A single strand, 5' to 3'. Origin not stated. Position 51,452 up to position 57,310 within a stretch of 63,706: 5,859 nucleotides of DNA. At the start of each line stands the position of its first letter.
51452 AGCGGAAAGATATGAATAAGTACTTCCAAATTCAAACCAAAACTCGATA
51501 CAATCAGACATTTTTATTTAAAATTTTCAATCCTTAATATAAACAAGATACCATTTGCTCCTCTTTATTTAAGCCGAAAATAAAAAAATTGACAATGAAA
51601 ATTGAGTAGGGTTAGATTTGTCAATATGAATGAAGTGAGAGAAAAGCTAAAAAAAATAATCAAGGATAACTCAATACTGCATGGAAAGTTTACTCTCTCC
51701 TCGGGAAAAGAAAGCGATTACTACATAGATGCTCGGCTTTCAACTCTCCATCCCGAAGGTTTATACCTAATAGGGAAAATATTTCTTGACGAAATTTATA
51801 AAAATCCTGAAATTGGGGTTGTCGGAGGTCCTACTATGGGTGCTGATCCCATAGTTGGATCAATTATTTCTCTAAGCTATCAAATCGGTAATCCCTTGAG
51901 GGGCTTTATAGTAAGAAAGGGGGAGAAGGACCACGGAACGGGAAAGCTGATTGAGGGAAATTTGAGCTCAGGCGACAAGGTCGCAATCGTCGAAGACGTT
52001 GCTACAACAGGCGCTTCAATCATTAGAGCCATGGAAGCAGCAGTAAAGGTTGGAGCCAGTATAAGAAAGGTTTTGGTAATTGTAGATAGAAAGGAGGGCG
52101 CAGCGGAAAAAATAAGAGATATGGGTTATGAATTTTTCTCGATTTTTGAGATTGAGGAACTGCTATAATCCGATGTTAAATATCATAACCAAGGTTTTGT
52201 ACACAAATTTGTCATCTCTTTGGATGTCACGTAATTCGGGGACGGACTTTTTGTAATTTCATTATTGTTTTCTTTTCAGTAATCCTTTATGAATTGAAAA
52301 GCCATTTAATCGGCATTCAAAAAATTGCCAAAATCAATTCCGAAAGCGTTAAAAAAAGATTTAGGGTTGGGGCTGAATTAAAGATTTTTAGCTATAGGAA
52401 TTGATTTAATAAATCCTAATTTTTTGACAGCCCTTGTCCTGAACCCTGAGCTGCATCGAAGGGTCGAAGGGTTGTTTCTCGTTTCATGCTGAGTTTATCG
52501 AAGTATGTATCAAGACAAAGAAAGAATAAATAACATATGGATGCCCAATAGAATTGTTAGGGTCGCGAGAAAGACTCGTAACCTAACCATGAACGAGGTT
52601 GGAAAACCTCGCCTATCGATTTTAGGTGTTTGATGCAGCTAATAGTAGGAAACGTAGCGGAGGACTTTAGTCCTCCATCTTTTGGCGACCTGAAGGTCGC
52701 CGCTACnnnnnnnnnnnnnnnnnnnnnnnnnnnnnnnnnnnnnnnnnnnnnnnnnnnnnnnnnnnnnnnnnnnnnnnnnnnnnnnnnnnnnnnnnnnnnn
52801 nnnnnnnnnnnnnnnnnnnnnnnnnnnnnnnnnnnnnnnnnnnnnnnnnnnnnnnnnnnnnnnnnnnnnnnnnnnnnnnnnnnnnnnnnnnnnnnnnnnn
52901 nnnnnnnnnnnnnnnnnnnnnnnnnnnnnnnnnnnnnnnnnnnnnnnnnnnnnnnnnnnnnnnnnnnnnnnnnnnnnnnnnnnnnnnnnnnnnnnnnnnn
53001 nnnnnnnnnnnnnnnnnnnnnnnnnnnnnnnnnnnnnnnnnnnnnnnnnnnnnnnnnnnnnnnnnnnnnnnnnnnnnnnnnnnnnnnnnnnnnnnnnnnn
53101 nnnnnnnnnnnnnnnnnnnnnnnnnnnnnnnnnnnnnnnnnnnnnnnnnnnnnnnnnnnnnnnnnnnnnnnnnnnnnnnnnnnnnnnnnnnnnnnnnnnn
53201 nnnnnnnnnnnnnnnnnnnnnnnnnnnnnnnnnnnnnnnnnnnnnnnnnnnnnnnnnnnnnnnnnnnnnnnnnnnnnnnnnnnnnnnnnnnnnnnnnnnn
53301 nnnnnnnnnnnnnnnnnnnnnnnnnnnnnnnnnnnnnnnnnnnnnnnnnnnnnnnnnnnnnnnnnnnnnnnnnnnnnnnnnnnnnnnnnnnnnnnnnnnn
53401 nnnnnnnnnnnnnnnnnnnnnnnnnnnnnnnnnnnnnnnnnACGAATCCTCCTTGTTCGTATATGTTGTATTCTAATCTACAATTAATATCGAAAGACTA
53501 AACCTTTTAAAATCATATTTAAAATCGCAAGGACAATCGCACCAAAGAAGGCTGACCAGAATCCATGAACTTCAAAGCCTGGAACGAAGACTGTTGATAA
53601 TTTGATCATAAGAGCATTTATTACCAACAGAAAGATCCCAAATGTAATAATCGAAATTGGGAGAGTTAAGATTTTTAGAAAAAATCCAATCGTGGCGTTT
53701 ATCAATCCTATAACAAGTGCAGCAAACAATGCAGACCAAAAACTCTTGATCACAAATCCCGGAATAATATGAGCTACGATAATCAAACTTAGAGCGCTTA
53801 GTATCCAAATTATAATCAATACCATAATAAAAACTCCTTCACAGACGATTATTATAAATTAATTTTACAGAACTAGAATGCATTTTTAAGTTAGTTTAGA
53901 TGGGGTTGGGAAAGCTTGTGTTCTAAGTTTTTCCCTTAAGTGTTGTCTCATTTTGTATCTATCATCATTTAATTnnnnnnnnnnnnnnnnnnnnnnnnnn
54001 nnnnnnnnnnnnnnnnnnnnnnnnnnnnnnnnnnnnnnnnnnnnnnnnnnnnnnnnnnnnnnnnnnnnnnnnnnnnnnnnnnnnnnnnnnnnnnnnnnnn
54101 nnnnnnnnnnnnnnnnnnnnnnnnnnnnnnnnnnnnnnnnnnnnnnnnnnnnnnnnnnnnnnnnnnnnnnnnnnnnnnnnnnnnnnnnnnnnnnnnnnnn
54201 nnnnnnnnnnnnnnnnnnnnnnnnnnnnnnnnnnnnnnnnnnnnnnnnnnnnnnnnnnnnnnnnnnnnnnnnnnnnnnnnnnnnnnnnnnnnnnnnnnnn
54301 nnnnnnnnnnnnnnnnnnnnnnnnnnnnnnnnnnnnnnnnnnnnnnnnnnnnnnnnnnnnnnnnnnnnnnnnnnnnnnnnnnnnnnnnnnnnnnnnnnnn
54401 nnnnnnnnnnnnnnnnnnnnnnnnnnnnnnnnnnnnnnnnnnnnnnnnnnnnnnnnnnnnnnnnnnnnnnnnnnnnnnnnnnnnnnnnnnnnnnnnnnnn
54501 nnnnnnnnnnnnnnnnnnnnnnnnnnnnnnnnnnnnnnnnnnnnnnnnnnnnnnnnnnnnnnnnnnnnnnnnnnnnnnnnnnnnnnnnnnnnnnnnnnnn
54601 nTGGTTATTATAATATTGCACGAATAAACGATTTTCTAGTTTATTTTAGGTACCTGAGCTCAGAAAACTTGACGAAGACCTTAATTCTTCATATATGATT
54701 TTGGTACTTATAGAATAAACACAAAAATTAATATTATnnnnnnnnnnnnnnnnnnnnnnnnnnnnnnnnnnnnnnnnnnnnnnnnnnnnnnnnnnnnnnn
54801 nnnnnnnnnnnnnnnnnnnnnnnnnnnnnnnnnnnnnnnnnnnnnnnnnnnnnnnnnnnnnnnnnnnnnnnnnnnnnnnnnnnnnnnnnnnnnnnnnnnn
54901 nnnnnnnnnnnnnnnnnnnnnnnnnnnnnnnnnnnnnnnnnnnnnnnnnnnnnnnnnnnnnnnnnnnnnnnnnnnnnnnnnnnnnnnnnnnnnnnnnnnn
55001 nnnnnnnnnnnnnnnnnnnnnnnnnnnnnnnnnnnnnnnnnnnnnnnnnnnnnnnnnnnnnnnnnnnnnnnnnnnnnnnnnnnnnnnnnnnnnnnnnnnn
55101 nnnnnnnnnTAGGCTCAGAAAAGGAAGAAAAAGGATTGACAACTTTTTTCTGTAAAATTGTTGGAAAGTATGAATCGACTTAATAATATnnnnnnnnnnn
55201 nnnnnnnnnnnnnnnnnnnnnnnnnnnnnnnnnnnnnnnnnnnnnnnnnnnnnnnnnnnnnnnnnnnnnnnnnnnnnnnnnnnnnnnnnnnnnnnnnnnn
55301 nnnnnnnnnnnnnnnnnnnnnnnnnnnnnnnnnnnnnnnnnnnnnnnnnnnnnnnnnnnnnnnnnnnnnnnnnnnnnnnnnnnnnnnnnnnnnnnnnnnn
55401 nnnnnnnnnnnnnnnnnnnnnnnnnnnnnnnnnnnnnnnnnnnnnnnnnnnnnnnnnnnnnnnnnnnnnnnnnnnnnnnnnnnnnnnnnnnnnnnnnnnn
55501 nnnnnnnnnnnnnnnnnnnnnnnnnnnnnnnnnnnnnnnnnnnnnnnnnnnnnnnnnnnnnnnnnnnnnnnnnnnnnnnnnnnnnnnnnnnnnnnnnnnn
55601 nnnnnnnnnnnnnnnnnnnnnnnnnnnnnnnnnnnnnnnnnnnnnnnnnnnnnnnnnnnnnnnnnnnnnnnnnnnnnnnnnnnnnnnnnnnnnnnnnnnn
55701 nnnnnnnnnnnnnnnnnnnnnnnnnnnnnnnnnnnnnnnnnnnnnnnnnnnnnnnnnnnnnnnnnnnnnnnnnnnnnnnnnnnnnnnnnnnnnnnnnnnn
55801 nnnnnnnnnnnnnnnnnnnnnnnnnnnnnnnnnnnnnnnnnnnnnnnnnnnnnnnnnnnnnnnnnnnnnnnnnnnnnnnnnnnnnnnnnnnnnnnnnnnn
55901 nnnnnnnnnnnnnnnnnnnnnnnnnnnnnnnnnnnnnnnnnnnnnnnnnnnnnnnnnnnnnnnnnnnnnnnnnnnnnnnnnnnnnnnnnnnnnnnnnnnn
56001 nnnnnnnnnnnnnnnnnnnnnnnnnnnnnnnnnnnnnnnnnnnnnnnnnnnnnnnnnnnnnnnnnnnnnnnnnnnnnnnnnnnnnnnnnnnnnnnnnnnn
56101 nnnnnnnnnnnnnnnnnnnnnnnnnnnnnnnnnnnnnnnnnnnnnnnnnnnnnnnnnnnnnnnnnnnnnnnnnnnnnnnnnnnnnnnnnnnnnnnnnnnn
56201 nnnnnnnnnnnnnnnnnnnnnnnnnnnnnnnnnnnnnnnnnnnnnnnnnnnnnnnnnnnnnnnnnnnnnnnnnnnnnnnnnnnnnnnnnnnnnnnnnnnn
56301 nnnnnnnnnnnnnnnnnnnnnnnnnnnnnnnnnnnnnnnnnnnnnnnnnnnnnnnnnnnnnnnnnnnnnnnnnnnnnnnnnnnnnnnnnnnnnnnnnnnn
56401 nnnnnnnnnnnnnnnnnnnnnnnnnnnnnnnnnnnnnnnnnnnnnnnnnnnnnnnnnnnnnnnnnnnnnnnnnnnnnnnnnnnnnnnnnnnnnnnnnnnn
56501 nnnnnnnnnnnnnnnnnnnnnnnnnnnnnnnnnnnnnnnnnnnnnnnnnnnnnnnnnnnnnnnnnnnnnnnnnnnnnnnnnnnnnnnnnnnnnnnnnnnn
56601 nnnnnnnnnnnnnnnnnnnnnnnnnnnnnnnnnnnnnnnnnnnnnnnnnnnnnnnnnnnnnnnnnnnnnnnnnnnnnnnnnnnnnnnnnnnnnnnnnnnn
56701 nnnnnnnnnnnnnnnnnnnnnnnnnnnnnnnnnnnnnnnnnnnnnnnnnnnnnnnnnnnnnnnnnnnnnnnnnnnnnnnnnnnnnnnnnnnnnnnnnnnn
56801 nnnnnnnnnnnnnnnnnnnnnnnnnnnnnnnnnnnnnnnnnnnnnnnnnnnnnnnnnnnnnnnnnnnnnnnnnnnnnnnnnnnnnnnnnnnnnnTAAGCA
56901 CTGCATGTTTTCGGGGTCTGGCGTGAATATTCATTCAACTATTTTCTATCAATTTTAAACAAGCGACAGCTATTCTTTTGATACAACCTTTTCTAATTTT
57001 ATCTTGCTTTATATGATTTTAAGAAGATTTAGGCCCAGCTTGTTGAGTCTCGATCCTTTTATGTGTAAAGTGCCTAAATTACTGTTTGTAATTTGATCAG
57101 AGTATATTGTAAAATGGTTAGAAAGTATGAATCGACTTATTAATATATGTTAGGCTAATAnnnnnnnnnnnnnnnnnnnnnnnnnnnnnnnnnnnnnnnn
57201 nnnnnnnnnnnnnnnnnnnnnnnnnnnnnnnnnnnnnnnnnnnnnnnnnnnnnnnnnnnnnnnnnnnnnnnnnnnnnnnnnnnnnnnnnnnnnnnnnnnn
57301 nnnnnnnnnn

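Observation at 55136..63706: Integron-type cassette array with canonical attC sites but no integrase or attI on its 5' side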

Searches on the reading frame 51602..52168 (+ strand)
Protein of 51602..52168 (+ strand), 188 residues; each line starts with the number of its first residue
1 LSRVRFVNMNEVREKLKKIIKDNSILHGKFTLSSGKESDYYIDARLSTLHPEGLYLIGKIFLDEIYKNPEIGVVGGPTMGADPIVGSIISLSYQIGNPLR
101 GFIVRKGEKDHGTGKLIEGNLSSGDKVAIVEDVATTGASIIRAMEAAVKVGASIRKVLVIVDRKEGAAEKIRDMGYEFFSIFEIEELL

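Call 8: search_protein_families(library=pfam, proteins=[window:51602-52168:+], max_evalue=0.01)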
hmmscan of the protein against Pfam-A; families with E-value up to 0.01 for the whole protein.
window:51602-52168:+ (188 aa): 1 family
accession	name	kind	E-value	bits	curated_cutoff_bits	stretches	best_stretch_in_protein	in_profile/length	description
PF00156.33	Pribosyltran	-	1.9e-07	30.9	26.3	1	69-170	28-133/158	Phosphoribosyl transferase domain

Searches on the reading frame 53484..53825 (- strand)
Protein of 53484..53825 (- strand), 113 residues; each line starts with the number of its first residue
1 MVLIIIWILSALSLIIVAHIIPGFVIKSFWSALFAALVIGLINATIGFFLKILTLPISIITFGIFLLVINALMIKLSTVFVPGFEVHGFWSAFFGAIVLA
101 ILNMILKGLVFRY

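Call 8: search_protein_families(library=pfam, proteins=[window:53484-53825:-], max_evalue=0.01)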
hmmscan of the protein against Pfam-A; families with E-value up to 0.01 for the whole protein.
window:53484-53825:- (113 aa): 1 family
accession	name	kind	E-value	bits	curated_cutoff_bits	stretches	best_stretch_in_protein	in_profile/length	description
PF04020.18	Phage_holin_4_2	-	2e-31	109.1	28.8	1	1-105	1-105/105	Mycobacterial 4 TMS phage holin, superfamily IV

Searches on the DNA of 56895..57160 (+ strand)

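Call 58: search_dna_similar(query=window:56895-57160:+, collection=plasmids, mode=distant, max_evalue=1, max_rows=10)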
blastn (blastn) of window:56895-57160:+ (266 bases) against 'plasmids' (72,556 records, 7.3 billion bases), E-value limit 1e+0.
Records with a match: 1; places in all: 1; records where one place covers at least 80% of the query: 0.
Best place of each record, by identity: 80-90% 1.
By first word of the organism name: Leptospira 1.
By predicted mobility (MOB-suite, as given by PLSDB): non-mobilizable 1.
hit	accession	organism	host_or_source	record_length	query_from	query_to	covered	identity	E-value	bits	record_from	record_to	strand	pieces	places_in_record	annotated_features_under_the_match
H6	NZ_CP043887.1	Leptospira interrogans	Homo sapiens,cell culture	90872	30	68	15%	84.6%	8e-1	41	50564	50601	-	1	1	hypothetical protein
